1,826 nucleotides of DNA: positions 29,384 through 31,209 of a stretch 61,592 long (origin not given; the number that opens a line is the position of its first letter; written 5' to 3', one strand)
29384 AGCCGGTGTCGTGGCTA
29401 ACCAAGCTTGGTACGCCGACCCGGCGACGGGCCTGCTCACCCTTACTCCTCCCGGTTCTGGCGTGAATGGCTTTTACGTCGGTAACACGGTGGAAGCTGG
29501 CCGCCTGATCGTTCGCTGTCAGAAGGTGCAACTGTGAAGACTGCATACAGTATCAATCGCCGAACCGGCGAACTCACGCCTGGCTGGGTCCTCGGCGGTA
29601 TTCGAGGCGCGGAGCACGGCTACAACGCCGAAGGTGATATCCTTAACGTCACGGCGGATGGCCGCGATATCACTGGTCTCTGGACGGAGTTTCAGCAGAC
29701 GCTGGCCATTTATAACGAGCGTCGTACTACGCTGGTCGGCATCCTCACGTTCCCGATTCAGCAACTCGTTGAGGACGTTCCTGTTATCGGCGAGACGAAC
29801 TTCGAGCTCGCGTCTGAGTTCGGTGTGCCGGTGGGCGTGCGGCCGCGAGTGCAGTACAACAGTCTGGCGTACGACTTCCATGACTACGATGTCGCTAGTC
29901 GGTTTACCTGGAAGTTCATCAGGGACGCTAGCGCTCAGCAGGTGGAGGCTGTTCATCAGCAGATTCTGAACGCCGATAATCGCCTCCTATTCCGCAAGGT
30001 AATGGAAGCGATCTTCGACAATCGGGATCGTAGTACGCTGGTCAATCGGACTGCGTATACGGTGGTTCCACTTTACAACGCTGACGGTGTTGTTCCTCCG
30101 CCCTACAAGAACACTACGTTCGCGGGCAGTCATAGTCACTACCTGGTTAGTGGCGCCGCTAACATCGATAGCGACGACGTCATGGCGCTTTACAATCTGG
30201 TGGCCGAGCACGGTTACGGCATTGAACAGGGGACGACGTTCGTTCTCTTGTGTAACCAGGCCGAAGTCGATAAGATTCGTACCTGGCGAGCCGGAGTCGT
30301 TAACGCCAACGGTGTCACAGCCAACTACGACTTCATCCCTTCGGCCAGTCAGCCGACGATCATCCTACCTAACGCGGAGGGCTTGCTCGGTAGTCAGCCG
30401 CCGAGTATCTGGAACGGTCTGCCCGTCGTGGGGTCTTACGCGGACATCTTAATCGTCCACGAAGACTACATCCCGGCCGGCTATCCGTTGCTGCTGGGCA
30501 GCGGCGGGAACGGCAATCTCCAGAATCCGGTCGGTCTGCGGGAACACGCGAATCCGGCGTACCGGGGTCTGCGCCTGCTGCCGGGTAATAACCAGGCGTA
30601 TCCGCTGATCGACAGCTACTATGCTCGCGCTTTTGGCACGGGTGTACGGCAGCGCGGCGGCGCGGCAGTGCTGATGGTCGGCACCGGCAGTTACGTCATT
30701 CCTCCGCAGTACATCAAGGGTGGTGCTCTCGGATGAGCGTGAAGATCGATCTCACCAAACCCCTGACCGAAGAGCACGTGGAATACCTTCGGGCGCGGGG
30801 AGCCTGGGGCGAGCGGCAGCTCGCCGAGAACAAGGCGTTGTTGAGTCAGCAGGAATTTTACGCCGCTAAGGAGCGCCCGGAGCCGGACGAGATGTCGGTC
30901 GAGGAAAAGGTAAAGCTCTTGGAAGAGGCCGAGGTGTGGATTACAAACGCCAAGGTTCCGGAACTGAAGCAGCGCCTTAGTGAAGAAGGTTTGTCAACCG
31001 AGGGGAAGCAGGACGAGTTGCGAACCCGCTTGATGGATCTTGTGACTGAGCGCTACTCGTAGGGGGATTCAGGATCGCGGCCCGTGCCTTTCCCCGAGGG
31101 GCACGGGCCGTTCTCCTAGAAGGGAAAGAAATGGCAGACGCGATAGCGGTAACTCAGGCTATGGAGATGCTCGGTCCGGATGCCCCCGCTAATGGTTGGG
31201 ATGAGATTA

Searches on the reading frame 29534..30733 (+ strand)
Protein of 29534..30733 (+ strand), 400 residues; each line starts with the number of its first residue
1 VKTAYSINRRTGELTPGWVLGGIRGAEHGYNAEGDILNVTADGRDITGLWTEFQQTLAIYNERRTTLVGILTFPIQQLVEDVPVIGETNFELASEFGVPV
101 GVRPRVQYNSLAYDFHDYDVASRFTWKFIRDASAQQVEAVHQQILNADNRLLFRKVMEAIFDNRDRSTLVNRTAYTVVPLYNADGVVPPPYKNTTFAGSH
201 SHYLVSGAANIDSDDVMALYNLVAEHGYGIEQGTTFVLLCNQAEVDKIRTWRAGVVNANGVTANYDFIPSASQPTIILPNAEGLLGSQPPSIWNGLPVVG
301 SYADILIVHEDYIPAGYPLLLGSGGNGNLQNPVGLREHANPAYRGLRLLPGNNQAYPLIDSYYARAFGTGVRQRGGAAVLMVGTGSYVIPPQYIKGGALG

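Call 3: search_protein_families(library=pfam, proteins=[window:29534-30733:+], max_evalue=0.01)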
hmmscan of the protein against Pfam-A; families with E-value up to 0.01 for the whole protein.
window:29534-30733:+ (400 aa): 0 families

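Call 4: search_protein_families(library=phrogs, proteins=[window:29534-30733:+], max_evalue=0.01)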
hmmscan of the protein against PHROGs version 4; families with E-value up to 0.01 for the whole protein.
window:29534-30733:+ (400 aa): 1 family
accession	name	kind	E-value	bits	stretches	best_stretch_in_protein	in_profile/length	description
phrog_3990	-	head and packaging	2.1e-149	498.9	1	26-399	18-389/390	major head protein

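Call 17: search_dna_similar(query=window:29534-30733:+, collection=phages, mode=protein, max_rows=30, rows=spread)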
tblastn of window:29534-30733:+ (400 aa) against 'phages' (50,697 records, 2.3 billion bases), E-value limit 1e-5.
Records with a match: 162; places in all: 162; records where one place covers at least 80% of the query: 162.
Best place of each record, by identity: <60% 162.
By first word of the organism name: Mycobacterium 72; Gordonia 46; Microbacterium 38; Arthrobacter 2; Nocardia 1; Micrococcus 1; Curtobacterium 1; Caudoviricetes 1.
By host as written in the record: Mycobacterium smegmatis mc2 155 44; Gordonia rubripertincta NRRL B-16540 26; Microbacterium foliorum NRRL B-24224 26; Microbacterium foliorum NRRL B-24224 SEA 12; Mycobacterium smegmatis mc#155 11; Gordonia terrae 3612 10; Gordonia rubripertincta NRRL B-16540 SEA 9; Mycobacterium smegmatis mc2155 5; and 11 more.
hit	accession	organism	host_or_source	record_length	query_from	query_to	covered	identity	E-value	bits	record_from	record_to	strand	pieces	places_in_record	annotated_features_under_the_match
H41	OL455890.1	Gordonia phage Wojtek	Gordonia rubripertincta NRRL B-16540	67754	10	399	98%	59.0%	4e-141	449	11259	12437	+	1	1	14: major capsid protein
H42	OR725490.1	Gordonia phage LuckyLeo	Gordonia rubripertincta NRRL B-16540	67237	19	399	95%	59.6%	9e-140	445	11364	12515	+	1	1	15: major capsid protein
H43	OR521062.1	Gordonia phage GOATification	Gordonia rubripertincta NRRL B-16540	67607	19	399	95%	59.4%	2e-140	447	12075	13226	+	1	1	16: major capsid protein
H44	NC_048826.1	Gordonia phage Yikes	Gordonia rubripertincta NRRL B-16540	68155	19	399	95%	59.4%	2e-140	447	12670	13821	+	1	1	16: major head protein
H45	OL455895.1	Gordonia phage Jalebi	Gordonia rubripertincta NRRL B-16540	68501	19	399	95%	59.4%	3e-140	447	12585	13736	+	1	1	16: major capsid protein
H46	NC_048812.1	Gordonia phage Gibbin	Gordonia rubripertincta NRRL B-16540 SEA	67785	19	399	95%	59.4%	3e-140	447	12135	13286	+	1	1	16: major head protein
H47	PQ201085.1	Gordonia phage Lila22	Gordonia rubripertincta NRRL B-16540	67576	19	399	95%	59.1%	9e-140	445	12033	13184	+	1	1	16: major capsid protein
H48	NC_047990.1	Gordonia phage Suzy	Gordonia terrae 3612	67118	25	400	94%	55.4%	4e-125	403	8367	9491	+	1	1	12: major head protein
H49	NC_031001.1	Gordonia phage Terapin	Gordonia terrae 3612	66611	25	400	94%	55.4%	1e-124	402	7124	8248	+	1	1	11: major head protein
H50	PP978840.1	Mycobacterium phage Megatron06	Mycobacterium smegmatis mc#155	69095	19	399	95%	53.8%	3e-125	404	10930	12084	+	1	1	17: major capsid protein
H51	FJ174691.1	Mycobacterium phage Konstantine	Mycobacterium smegmatis mc2 155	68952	19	399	95%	53.8%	4e-125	404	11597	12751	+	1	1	20: hypothetical protein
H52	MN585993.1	Mycobacterium phage Indlulamithi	Mycobacterium smegmatis mc2 155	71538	29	393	91%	55.4%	3e-121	392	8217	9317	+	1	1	12: major capsid protein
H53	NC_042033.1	Mycobacterium phage Send513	Mycobacterium smegmatis mc2 155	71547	29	396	92%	54.2%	2e-121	392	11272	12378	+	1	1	16: major head protein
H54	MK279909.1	Mycobacterium phage DrLupo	Mycobacterium smegmatis mc2 155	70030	27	399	93%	53.3%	5e-113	369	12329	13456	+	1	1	23: major capsid protein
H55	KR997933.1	Mycobacterium phage Madruga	Mycobacterium smegmatis mc2155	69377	27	399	93%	52.9%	2e-116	378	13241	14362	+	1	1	capsid protein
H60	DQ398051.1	Mycobacterium phage PLot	Mycobacterium sp.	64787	29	399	93%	50.3%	4e-116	377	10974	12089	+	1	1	17: hypothetical protein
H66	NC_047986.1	Microbacterium phage Krampus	Microbacterium foliorum NRRL B-24224 SEA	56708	22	394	93%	45.0%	2e-86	292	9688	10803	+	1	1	18: major head protein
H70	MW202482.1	Caudoviricetes sp.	Manatee Spring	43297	19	390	93%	22.7%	1e-7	60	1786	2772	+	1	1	major capsid protein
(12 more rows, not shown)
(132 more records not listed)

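Call 50: get_annotated_region(hit=H66, flank=9000)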
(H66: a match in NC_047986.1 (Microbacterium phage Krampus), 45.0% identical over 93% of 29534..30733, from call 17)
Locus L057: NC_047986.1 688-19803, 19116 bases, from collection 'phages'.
description: Microbacterium phage Krampus, complete genome.
organism: Microbacterium phage Krampus (NCBI taxid 2201435)
taxonomy: Viruses; Duplodnaviria; Heunggongvirae; Uroviricota; Caudoviricetes; Krampusvirus; Krampusvirus krampus
host: Microbacterium foliorum NRRL B-24224 SEA; source: soil; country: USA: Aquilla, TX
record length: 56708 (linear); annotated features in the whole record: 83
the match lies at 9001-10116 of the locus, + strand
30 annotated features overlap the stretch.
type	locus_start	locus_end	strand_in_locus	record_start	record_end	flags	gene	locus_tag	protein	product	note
CDS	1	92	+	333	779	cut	2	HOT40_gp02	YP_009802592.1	hypothetical protein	-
CDS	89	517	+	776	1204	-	3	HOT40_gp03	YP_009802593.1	hypothetical protein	-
CDS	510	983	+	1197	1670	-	4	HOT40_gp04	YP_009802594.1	hypothetical protein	-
CDS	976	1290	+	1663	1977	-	5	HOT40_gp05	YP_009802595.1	hypothetical protein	-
CDS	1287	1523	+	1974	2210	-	6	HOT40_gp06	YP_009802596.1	hypothetical protein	-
CDS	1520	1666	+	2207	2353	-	7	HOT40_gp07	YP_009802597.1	hypothetical protein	-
CDS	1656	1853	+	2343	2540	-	8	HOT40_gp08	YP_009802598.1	hypothetical protein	-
CDS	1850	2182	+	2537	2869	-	9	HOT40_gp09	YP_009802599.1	hypothetical protein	-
CDS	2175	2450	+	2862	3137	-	10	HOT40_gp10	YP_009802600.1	hypothetical protein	-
CDS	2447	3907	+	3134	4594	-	11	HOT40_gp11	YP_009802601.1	terminase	-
CDS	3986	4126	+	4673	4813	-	12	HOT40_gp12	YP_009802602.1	hypothetical protein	-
CDS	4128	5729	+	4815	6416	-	13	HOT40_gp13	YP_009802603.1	portal protein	-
CDS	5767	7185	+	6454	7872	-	14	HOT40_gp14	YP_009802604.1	head morphogenesis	-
CDS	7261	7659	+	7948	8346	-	15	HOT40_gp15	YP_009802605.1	hypothetical protein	-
CDS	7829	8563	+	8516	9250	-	16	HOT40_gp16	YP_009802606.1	hypothetical protein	-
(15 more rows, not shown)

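Call 51: get_annotated_region(hit=H60, flank=10000)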
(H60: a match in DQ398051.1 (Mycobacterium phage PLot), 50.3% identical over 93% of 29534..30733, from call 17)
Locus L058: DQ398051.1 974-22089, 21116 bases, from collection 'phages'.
description: Mycobacterium phage PLot, complete genome.
organism: Mycobacterium phage PLot (NCBI taxid 373411)
taxonomy: Viruses; Duplodnaviria; Heunggongvirae; Uroviricota; Caudoviricetes; Dclasvirinae; Plotvirus; Plotvirus plot
host: Mycobacterium sp.; source: -; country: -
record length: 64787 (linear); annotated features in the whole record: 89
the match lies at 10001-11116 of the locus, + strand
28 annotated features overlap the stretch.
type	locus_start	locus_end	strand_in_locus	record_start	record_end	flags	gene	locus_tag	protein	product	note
CDS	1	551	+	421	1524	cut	2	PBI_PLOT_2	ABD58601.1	hypothetical protein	-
CDS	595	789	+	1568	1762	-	3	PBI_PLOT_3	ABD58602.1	hypothetical protein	-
CDS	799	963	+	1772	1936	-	4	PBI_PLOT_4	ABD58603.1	capsid accessory protein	-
CDS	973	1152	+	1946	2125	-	5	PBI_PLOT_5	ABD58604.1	hypothetical protein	-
CDS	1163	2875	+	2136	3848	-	6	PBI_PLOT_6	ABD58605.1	hypothetical protein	-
CDS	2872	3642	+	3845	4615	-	7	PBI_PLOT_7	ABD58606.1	hypothetical protein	-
CDS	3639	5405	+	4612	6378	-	8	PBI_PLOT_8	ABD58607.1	hypothetical protein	-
CDS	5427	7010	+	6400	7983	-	9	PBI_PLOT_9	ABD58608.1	hypothetical protein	-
CDS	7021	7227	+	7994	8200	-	10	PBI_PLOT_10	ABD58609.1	hypothetical protein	-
CDS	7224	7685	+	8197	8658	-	11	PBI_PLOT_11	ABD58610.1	hypothetical protein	-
CDS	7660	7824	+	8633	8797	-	12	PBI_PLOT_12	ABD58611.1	hypothetical protein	-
CDS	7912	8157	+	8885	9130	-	13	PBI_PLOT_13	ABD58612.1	hypothetical protein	-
CDS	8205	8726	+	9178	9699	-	14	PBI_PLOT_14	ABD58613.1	hypothetical protein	-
CDS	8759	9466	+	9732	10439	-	15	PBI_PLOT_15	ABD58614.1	hypothetical protein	-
CDS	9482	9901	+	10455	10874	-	16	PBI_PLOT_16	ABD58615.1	minor capsid protein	-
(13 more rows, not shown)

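Call 52: get_annotated_region(hit=H51, flank=10000)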
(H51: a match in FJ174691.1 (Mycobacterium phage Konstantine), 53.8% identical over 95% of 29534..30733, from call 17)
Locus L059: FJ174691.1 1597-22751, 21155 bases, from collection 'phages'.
description: Mycobacterium phage Konstantine, complete genome.
organism: Mycobacterium phage Konstantine (NCBI taxid 563121)
taxonomy: Viruses; Duplodnaviria; Heunggongvirae; Uroviricota; Caudoviricetes; Konstantinevirus; Konstantinevirus konstantine
host: Mycobacterium smegmatis mc2 155; source: soil; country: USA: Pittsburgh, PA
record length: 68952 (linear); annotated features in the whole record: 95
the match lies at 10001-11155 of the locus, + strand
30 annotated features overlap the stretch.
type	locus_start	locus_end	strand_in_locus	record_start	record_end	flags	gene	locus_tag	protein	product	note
CDS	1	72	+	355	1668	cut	2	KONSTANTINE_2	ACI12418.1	hypothetical protein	gp2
CDS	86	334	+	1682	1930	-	3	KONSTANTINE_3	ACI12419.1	capsid accessory protein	gp3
CDS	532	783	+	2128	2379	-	4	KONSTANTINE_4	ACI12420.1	hypothetical protein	gp4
CDS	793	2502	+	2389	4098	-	5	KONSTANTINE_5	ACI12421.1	terminase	gp5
CDS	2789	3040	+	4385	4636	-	6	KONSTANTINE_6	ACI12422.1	hypothetical protein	gp6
CDS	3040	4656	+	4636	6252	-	7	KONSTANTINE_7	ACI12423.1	hypothetical protein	gp7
CDS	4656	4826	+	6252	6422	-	8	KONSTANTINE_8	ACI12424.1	hypothetical protein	gp8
CDS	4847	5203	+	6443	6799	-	9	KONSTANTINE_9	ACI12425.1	hypothetical protein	gp9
CDS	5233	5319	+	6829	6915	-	10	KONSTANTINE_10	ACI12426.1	hypothetical protein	gp10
CDS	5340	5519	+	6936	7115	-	11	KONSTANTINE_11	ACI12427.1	hypothetical protein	gp11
CDS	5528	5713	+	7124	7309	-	12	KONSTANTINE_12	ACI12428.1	hypothetical protein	gp12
CDS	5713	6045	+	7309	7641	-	13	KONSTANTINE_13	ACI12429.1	hypothetical protein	gp13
CDS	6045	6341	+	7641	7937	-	14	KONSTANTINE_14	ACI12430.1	hypothetical protein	gp14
CDS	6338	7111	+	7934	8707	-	15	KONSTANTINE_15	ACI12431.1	hypothetical protein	gp15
CDS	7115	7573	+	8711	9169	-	16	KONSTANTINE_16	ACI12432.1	metal protease/tail assembly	gp16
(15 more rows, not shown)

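Call 54: search_protein_families(library=pfam, proteins=[L057:5767-7182:+, L057:7261-7656:+, L057:7829-8560:+, L058:7224-7682:+, L058:8205-8723:+], max_evalue=0.01)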
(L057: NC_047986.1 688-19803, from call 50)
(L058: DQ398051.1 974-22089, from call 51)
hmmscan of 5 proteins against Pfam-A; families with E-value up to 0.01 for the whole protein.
L057:5767-7182:+ (472 aa): 1 family
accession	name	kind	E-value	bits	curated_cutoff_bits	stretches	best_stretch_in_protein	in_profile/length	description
PF03496.20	ADPrib_exo_Tox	-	3.7e-12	46.4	23.4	1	294-464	16-190/196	ADP-ribosyltransferase exoenzyme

L057:7261-7656:+ (132 aa): 0 families

L057:7829-8560:+ (244 aa): 2 families
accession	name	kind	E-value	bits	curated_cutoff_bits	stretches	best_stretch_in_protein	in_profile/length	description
PF06810.17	Phage_scaffold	-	4e-12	46.9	35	1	56-210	13-164/170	Phage capsid assembly scaffolding protein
PF08614.16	ATG16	-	0.0054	17.4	33.7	1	45-128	63-139/200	Autophagy protein 16 (ATG16)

L058:7224-7682:+ (153 aa): 2 families
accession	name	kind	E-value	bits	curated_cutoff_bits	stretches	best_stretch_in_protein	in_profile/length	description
PF14464.11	Prok-JAB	-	4.4e-09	36.7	25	1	25-111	4-95/114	Prokaryotic homologs of the JAB domain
PF01398.27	JAB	-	0.00038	20.7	22.5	1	61-101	66-106/117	JAB1/Mov34/MPN/PAD-1 ubiquitin protease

L058:8205-8723:+ (173 aa): 0 families

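Call 65: search_dna_similar(query=L057:89-514:+, collection=phages, mode=protein, max_rows=12, rows=spread, max_evalue=0.001)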
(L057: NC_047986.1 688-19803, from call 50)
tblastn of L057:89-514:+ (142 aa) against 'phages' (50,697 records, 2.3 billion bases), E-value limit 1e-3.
Records with a match: 36; places in all: 36; records where one place covers at least 80% of the query: 36.
Best place of each record, by identity: >=99% 2; 95-99% 5; 90-95% 14; 80-90% 11; <60% 4.
By first word of the organism name: Microbacterium 36.
By host as written in the record: Microbacterium foliorum NRRL B-24224 25; Microbacterium foliorum NRRL B-24224 SEA 11.
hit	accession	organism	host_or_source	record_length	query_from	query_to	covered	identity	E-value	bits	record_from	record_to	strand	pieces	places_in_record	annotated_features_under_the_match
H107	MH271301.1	Microbacterium phage Krampus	Microbacterium foliorum NRRL B-24224 SEA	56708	1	142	100%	100.0%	1e-90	292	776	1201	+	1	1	3: hypothetical protein | 4: hypothetical protein | 2: hypothetical protein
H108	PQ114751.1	Microbacterium phage Dauntless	Microbacterium foliorum NRRL B-24224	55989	1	142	100%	93.7%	1e-83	271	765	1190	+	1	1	3: hypothetical protein | 4: terminase small subunit | 2: hypothetical protein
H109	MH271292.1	Microbacterium phage AnnaSerena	Microbacterium foliorum NRRL B-24224 SEA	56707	1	139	98%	93.5%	9e-81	263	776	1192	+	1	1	3: hypothetical protein | 2: hypothetical protein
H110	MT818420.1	Microbacterium phage Gilda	Microbacterium foliorum NRRL B-24224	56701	1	139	98%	93.5%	2e-80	263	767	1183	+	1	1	3: hypothetical protein | 2: hypothetical protein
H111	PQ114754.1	Microbacterium phage JingleBells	Microbacterium foliorum NRRL B-24224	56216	1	136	96%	92.7%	1e-78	257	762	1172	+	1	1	3: hypothetical protein | 2: hypothetical protein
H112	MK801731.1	Microbacterium phage Anakin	Microbacterium foliorum NRRL B-24224 SEA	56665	1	139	98%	89.3%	1e-75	249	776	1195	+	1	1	3: hypothetical protein | 2: hypothetical protein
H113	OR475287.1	Microbacterium phage JDawG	Microbacterium foliorum NRRL B-24224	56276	1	142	100%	86.8%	5e-75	247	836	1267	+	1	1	4: hypothetical protein | 5: terminase small subunit | 3: hypothetical protein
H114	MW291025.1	Microbacterium phage Haunter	Microbacterium foliorum NRRL B-24224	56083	1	142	100%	84.7%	1e-69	232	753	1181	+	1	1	3: hypothetical protein | 4: hypothetical protein | 2: hypothetical protein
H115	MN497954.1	Microbacterium phage Hiddenleaf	Microbacterium foliorum NRRL B-24224 SEA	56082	1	127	89%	93.7%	1e-74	246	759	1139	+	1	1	3: hypothetical protein | 2: hypothetical protein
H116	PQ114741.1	Microbacterium phage Crestdrop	Microbacterium foliorum NRRL B-24224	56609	1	142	100%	81.8%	4e-68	228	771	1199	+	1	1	3: hypothetical protein | 4: terminase small subunit | 2: hypothetical protein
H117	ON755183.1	Microbacterium phage Sparcetus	Microbacterium foliorum NRRL B-24224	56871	5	142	97%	34.4%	1e-17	84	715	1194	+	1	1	3: hypothetical protein | 4: hypothetical protein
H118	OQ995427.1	Microbacterium phage RikSengupta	Microbacterium foliorum NRRL B-24224 SEA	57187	5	124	85%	33.3%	4e-15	76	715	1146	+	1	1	3: hypothetical protein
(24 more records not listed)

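Call 66: search_dna_similar(query=L058:7224-7682:+, collection=phages, mode=protein, max_rows=25, rows=spread, max_evalue=0.001)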
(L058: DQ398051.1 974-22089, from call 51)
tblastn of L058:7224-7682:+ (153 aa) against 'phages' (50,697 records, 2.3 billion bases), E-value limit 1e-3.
Records with a match: 179; places in all: 179; records where one place covers at least 80% of the query: 28.
Best place of each record, by identity: >=99% 5; 95-99% 21; 60-80% 2; <60% 151.
By first word of the organism name: Mycobacterium 68; Escherichia 67; Gordonia 35; Enterobacteria 2; Rhizobium 2; Nocardia 1; Campylobacter 1; Lambdavirus 1; Salmonella 1; Xylophilus 1.
By host as written in the record: Mycobacterium smegmatis mc2 155 42; - 27; Gordonia rubripertincta NRRL B-16540 25; Escherichia coli 23; Mycobacterium smegmatis mc#155 9; Gordonia rubripertincta NRRL B-16540 SEA 9; Escherichia coli ECOR13 6; Mycobacterium smegmatis mc2155 5; and 21 more.
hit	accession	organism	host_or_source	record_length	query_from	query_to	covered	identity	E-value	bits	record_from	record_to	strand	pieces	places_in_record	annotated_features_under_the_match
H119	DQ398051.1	Mycobacterium phage PLot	Mycobacterium sp.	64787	1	153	100%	99.3%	7e-101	322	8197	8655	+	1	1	11: hypothetical protein | 12: hypothetical protein | 10: hypothetical protein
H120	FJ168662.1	Mycobacterium phage Troll4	Mycobacterium smegmatis mc2 155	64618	1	153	100%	98.7%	4e-100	319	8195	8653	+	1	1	11: putative tail assembly/metal protease | 12: hypothetical protein | 10: hypothetical protein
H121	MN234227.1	Mycobacterium phage Giuseppe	Mycobacterium smegmatis mc#155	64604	1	153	100%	98.7%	2e-99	318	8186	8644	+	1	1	11: capsid maturation protease | 12: hypothetical protein | 10: hypothetical protein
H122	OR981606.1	Mycobacterium phage Benzema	Mycolicobacterium smegmatis mc^2 155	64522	1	153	100%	96.7%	1e-95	306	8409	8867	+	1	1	capsid maturation protease | hypothetical protein (x2)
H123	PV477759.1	Mycobacterium phage JIND1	Mycobacterium sp.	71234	29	129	66%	38.1%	6e-13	71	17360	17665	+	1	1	tail protein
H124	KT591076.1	Mycobacterium phage Weiss13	Mycobacterium smegmatis mc2 155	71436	29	129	66%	38.1%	1e-12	70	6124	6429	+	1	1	metalloprotease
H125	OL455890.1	Gordonia phage Wojtek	Gordonia rubripertincta NRRL B-16540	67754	21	127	70%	31.9%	7e-7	53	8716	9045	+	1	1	10: metalloprotease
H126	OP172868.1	Gordonia phage ParvusTarda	Gordonia rubripertincta NRRL B-16540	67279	21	127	70%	31.9%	4e-6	50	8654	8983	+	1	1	11: hypothetical protein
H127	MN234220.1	Gordonia phage Lambo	Gordonia rubripertincta NRRL B-16540 SEA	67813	21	127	70%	31.9%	1e-5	49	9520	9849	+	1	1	11: metalloprotease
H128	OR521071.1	Gordonia phage Fulcrum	Gordonia rubripertincta NRRL B-16540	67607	21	127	70%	31.9%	1e-5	49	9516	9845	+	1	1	12: metalloprotease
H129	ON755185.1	Gordonia phage Genamy16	Gordonia rubripertincta NRRL B-16540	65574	21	127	70%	31.0%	5e-6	50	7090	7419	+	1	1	10: hypothetical protein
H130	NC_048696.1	Mycobacterium phage Cuke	Mycobacterium smegmatis mc2155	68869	35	127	61%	34.4%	2e-6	51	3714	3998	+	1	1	tail protein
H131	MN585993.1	Mycobacterium phage Indlulamithi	Mycobacterium smegmatis mc2 155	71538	29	120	60%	33.7%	2e-6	52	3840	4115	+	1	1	6: metalloprotease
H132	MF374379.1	Escherichia phage DN1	Escherichia coli c1a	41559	27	128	67%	29.7%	4e-4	45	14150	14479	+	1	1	left shoulder containing phage genes derived from prophage DE3 | tail component K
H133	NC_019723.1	Escherichia phage HK630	Escherichia coli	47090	27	128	67%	29.7%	4e-4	45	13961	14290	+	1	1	C40 family peptidase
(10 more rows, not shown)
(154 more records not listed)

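Call 68: search_protein_families(library=pfam, proteins=[L057:89-514:+], max_evalue=1)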
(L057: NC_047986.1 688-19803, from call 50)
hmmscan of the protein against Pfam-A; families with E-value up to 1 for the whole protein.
L057:89-514:+ (142 aa): 1 family
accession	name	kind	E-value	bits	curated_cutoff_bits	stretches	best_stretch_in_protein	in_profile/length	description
PF14464.11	Prok-JAB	-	0.0094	16.3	25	1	69-108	60-100/114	Prokaryotic homologs of the JAB domain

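Call 84: search_protein_families(library=phrogs, proteins=[L059:6338-7108:+], max_evalue=0.001)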
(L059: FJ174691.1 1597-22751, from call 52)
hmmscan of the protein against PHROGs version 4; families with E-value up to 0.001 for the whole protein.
L059:6338-7108:+ (257 aa): 1 family
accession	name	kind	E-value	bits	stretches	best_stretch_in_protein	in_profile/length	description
phrog_12708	-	head and packaging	1.1e-144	482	1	1-257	1-257/257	head maturation protease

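Call 85: search_protein_families(library=pfam, proteins=[L059:6338-7108:+], max_evalue=0.1)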
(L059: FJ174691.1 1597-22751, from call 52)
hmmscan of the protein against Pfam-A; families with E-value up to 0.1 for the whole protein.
L059:6338-7108:+ (257 aa): 0 families

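Call 91: get_annotated_region(hit=H70, flank=9000)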
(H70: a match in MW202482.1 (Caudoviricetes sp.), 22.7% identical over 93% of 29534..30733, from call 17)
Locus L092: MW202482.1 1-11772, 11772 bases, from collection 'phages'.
description: Podoviridae sp. isolate ct4oC223, complete genome.
organism: Caudoviricetes sp. (NCBI taxid 2832643)
taxonomy: Viruses; Duplodnaviria; Heunggongvirae; Uroviricota; Caudoviricetes
host: -; source: Manatee Spring; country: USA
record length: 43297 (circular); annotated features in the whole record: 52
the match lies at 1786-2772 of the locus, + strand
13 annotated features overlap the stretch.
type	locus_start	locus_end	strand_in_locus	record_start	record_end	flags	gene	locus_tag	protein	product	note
CDS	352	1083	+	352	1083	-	-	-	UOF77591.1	interleukin subunit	-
CDS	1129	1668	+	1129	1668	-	-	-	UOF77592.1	hypothetical protein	-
CDS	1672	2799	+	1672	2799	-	-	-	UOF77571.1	major capsid protein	-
CDS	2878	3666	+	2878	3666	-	-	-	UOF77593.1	designed dimeric coiled coil peptide peptide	-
CDS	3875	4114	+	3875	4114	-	-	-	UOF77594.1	hypothetical protein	-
CDS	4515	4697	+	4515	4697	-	-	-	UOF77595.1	hypothetical protein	-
CDS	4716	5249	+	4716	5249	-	-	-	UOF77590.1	putative tail component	-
CDS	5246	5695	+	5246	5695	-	-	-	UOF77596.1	hypothetical protein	-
CDS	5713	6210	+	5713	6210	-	-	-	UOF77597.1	hypothetical protein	-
CDS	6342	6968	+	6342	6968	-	-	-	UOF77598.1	hypothetical protein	-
CDS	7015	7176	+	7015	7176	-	-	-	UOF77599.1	hypothetical protein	-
CDS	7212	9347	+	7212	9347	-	-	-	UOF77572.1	tape measure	-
CDS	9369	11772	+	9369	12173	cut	-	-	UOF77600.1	hypothetical protein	-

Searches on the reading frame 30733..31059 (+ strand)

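Call 68: search_protein_families(library=pfam, proteins=[window:30733-31059:+], max_evalue=1)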
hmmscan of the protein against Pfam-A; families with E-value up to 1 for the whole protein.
window:30733-31059:+ (109 aa): 2 families
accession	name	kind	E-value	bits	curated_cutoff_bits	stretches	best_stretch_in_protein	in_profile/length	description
PF02037.33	SAP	-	8.5e-07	28.9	23.9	1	74-103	6-35/37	SAP domain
PF22194.2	F-93_WHD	-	0.12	12.9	28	1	59-105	17-59/62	F-93, winged-helix domain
